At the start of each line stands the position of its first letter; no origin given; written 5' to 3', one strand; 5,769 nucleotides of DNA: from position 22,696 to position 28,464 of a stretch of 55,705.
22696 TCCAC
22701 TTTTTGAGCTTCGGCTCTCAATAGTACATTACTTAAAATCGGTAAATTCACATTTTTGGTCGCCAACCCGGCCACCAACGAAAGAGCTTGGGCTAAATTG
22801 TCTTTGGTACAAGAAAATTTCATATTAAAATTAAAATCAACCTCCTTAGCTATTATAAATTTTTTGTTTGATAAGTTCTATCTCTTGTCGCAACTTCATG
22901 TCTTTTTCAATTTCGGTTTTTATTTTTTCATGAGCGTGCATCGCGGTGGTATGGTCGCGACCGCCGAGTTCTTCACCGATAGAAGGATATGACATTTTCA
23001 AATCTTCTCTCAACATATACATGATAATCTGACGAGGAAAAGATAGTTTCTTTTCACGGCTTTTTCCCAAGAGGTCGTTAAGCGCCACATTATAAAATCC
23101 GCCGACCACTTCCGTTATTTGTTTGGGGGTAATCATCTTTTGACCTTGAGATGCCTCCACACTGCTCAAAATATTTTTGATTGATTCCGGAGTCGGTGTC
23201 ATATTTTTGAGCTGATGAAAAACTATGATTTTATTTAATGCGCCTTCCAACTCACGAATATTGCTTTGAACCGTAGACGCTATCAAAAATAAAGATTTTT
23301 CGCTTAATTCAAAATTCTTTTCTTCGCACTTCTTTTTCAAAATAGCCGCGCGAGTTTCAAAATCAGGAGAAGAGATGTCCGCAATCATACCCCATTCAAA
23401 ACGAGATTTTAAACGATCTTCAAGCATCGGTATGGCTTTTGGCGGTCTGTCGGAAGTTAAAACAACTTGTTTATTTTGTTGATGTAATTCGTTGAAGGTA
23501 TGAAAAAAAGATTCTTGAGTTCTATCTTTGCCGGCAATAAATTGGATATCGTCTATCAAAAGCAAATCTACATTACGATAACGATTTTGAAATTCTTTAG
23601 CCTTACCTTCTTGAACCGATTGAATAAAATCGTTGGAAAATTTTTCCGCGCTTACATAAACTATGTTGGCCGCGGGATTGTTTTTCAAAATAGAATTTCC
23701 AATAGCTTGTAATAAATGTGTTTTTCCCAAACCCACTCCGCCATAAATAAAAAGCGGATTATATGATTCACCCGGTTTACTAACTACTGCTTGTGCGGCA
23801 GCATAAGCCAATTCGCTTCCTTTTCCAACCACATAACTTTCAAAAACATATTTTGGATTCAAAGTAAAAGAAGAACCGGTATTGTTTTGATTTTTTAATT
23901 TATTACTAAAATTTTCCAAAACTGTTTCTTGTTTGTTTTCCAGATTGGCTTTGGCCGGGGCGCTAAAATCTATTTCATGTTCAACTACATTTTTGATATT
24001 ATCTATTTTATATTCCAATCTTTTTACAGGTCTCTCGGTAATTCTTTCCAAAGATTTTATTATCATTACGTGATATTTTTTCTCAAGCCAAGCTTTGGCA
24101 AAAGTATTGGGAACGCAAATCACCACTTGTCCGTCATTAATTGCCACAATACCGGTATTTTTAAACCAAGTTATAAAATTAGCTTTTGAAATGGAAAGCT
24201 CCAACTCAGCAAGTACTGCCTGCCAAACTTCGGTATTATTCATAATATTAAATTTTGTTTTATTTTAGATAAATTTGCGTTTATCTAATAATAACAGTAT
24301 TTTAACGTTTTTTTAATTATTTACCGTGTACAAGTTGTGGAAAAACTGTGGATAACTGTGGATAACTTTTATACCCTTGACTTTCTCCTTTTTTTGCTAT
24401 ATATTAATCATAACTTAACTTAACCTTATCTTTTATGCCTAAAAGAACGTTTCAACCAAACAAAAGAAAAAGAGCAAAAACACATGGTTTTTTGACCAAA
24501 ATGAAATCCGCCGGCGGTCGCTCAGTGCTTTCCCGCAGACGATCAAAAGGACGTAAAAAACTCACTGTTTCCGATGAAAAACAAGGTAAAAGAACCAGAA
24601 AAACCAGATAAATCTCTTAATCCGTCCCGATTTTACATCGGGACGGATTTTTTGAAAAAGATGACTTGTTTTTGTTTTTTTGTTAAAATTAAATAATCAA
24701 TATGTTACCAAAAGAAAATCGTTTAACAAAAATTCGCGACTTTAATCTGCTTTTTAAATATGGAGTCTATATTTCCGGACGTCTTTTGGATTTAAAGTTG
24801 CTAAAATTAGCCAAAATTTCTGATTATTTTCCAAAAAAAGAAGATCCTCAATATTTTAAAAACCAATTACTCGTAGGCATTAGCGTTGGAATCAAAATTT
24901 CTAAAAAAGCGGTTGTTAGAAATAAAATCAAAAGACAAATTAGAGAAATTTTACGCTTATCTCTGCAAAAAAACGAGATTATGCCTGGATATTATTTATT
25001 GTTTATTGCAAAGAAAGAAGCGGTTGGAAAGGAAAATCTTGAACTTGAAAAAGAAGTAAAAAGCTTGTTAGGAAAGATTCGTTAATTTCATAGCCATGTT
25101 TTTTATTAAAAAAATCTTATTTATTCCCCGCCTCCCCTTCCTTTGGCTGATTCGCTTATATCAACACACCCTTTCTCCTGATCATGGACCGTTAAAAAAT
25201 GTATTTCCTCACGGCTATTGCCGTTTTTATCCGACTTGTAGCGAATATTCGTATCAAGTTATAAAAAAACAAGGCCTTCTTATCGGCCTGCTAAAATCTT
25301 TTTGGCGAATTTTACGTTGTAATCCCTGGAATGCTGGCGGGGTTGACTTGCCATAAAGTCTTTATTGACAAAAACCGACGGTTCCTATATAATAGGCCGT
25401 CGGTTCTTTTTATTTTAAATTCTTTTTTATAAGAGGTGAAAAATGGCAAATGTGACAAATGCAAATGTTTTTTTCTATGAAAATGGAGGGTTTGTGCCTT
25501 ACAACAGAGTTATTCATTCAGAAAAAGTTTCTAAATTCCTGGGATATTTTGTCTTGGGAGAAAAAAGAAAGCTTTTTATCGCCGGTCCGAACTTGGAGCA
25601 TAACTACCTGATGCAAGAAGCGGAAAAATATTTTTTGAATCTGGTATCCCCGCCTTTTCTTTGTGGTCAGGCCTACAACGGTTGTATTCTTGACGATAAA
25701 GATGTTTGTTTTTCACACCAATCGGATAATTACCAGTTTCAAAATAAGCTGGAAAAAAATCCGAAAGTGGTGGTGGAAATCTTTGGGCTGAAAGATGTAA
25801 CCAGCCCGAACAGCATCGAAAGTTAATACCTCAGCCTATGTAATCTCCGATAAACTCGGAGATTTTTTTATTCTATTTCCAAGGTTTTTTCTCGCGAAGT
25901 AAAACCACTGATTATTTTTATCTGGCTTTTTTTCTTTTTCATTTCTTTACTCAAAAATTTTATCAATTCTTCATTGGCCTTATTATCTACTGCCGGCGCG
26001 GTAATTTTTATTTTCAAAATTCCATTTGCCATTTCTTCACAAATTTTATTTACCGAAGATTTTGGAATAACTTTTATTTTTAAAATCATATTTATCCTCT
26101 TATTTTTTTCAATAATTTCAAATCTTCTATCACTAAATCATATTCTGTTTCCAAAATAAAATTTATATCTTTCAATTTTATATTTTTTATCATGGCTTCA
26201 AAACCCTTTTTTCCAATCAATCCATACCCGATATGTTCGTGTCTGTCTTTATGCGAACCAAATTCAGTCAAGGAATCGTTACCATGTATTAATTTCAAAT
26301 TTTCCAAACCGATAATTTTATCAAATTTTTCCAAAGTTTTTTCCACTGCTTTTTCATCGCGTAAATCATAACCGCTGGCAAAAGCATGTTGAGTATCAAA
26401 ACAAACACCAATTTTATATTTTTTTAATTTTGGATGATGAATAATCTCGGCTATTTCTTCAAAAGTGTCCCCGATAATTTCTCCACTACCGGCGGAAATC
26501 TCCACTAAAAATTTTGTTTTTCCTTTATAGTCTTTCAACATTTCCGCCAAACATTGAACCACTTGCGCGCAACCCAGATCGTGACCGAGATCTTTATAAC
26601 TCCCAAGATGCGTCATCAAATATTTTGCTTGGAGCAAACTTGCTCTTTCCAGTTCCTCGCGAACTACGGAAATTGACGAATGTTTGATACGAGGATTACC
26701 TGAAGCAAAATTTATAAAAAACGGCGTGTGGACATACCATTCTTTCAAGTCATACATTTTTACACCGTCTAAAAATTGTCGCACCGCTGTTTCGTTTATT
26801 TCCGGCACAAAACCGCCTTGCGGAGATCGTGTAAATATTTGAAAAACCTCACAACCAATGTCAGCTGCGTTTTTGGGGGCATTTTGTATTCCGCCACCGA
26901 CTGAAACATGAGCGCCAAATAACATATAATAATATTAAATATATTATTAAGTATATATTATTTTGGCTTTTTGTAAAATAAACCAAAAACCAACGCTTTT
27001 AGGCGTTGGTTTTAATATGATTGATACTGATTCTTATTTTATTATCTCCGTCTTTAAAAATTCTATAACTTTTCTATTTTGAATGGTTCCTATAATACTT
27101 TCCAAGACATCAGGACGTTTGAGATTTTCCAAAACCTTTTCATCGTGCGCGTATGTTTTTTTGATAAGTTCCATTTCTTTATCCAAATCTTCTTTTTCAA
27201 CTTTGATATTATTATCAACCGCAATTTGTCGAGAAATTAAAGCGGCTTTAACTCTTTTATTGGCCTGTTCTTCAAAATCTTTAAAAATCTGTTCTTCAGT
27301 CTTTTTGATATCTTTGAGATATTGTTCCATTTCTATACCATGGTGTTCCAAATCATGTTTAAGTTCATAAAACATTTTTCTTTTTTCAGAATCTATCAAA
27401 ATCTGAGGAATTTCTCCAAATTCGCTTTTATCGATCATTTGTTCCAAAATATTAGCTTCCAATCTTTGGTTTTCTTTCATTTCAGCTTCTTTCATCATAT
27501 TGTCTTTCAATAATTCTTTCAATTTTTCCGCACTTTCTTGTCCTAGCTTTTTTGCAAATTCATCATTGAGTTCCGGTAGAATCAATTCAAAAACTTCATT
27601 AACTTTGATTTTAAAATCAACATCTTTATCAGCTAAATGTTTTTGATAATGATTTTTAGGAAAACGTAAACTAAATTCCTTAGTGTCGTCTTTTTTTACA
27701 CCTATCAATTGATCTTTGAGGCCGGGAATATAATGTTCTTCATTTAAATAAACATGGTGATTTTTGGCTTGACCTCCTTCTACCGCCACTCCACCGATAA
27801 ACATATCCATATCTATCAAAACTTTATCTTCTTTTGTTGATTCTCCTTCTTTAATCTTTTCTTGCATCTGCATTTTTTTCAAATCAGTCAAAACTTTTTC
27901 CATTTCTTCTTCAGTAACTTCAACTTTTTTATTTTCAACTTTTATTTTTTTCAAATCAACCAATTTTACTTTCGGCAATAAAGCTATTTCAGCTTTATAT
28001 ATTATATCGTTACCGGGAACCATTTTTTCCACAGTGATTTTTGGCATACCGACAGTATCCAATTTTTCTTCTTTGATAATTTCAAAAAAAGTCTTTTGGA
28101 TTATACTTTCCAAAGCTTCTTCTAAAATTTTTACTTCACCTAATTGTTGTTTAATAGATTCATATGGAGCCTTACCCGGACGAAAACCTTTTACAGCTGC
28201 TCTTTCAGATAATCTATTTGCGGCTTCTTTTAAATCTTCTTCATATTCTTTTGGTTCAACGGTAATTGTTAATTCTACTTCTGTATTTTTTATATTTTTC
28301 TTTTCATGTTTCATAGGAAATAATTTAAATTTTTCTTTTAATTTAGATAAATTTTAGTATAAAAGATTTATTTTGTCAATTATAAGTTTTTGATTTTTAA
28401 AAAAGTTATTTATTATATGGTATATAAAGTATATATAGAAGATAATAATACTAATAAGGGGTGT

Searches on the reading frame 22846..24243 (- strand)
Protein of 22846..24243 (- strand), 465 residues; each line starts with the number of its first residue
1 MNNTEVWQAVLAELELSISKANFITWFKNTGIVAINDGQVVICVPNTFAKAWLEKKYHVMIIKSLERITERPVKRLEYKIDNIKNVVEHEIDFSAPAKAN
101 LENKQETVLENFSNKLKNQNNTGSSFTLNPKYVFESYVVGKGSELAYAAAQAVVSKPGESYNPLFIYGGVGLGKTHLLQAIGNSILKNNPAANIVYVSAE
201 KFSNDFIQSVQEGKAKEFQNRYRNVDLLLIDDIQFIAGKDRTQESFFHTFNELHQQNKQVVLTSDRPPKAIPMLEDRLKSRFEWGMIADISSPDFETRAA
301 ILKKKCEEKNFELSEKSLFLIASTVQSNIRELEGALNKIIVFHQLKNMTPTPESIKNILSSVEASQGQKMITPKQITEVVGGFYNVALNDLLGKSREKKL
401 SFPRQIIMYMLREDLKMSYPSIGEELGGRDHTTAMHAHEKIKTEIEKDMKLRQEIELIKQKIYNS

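Call 83: search_protein_families(library=pfam, proteins=[window:22846-24243:-], max_evalue=0.00001)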
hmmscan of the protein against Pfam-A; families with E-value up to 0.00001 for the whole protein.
window:22846-24243:- (465 aa): 5 families
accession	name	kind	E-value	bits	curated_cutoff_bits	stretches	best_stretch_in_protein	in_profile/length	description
PF00308.24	Bac_DnaA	-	2.9e-71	239.3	23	1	128-288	1-161/162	Bacterial DnaA ATPAse domain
PF08299.17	Bac_DnaA_C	-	5.4e-24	84.4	31.5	1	374-441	2-69/69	Bacterial dnaA protein helix-turn-helix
PF11638.13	DnaA_N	-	1.6e-14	53.8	24.6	1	5-64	2-62/65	DnaA N-terminal domain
PF01695.23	IstB_IS21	-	6.3e-09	36.1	24.1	1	164-267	95-195/238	IstB-like ATP binding protein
PF00004.35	AAA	-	1.7e-08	35.4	21.2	1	165-283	2-128/131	ATPase family associated with various cellular activities (AAA)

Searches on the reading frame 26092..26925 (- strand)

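Call 83: search_protein_families(library=pfam, proteins=[window:26092-26925:-], max_evalue=0.00001)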
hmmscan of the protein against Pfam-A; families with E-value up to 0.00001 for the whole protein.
window:26092-26925:- (277 aa): 1 family
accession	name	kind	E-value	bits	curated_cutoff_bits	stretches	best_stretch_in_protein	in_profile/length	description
PF01261.30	AP_endonuc_2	-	1.6e-38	133.2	31.1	1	18-273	2-247/249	Xylose isomerase-like TIM barrel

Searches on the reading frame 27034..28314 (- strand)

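Call 83: search_protein_families(library=pfam, proteins=[window:27034-28314:-], max_evalue=0.00001)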
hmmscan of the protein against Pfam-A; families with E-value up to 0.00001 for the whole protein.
window:27034-28314:- (426 aa): 3 families
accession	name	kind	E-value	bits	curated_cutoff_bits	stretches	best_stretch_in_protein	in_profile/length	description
PF05697.18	Trigger_N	-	1.3e-35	123.2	22.2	1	1-144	1-143/144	Bacterial trigger factor protein (TF)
PF05698.19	Trigger_C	-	2e-24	86.9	22.7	1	262-421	2-161/162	Bacterial trigger factor protein (TF) C-terminus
PF00254.34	FKBP_C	-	9.9e-06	26.2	21.1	0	158-238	4-93/94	FKBP-type peptidyl-prolyl cis-trans isomerase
